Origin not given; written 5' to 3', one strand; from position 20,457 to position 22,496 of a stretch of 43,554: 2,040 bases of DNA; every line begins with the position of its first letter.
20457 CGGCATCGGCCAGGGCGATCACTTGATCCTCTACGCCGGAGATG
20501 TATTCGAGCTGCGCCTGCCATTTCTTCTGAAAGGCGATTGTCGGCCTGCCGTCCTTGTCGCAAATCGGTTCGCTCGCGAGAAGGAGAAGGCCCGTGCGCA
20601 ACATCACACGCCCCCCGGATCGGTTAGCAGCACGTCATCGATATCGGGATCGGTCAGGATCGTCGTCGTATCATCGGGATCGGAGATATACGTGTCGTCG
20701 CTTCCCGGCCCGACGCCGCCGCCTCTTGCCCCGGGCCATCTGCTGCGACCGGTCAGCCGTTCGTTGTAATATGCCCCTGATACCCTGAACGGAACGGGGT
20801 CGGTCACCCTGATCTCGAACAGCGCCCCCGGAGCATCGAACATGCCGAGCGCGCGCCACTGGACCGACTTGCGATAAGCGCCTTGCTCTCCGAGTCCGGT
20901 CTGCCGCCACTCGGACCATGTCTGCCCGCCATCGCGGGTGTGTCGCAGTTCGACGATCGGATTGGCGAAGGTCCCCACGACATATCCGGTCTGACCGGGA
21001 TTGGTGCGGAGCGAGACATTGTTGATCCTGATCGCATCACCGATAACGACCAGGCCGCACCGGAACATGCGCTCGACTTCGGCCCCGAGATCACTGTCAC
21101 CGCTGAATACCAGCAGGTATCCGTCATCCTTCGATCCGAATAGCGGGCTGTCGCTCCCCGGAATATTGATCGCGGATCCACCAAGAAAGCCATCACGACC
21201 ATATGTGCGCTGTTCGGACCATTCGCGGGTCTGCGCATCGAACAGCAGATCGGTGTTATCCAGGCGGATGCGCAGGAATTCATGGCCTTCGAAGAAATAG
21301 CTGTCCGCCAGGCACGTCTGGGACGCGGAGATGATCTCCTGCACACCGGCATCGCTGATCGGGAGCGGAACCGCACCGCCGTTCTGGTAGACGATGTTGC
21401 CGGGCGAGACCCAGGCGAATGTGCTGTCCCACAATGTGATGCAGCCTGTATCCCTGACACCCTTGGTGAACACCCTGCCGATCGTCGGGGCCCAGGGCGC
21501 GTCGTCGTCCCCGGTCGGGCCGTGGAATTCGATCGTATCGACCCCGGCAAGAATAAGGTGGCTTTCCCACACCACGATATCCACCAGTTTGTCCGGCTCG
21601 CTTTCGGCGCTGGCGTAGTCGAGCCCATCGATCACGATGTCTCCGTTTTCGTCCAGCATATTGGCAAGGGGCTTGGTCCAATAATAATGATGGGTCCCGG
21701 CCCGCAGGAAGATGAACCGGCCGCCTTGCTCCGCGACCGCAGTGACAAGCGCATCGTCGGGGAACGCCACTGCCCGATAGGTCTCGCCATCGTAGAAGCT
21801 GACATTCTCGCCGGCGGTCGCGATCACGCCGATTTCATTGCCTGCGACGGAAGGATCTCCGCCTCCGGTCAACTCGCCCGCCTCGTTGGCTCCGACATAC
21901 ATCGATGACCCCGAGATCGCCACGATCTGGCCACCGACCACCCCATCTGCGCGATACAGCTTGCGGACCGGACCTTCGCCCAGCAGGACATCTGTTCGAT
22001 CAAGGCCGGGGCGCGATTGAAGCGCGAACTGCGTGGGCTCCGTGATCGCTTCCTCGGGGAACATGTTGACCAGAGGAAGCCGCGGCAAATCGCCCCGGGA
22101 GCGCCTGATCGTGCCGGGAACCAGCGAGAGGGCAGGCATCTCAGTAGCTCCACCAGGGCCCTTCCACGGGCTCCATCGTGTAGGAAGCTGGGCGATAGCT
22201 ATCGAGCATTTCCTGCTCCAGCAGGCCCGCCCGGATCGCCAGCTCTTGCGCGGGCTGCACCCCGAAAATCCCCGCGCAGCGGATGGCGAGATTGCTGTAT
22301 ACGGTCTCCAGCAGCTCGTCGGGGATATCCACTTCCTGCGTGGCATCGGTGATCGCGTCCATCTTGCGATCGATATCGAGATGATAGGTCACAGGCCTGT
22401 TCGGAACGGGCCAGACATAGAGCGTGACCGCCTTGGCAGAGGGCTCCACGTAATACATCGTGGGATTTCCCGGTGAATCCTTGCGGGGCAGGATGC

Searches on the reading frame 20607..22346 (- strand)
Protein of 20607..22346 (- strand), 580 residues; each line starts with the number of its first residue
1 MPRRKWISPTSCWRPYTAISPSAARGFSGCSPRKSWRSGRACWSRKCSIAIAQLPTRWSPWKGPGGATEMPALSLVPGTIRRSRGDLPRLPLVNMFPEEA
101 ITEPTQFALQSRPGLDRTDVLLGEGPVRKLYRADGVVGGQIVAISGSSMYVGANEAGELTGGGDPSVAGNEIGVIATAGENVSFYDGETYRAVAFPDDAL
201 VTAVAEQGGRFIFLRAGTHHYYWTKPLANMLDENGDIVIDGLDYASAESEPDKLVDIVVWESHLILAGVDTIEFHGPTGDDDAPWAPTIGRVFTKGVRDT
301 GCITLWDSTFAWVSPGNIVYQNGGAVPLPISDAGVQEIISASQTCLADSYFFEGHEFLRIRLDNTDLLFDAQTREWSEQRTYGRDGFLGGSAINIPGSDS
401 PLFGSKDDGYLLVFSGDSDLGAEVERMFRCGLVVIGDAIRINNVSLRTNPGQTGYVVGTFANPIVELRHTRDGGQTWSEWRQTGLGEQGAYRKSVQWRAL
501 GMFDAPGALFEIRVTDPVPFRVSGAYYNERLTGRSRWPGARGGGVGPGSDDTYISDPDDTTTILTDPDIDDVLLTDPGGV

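Call 46: search_protein_families(library=phrogs, proteins=[window:20607-22346:-], max_evalue=0.00001)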
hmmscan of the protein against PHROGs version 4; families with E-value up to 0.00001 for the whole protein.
window:20607-22346:- (580 aa): 2 families
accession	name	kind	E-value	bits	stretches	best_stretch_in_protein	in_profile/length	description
phrog_578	-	connector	9.5e-59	200.2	1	75-529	8-469/486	head closure Hc3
phrog_19101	-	unknown function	1.2e-09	38.1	1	465-524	528-585/595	-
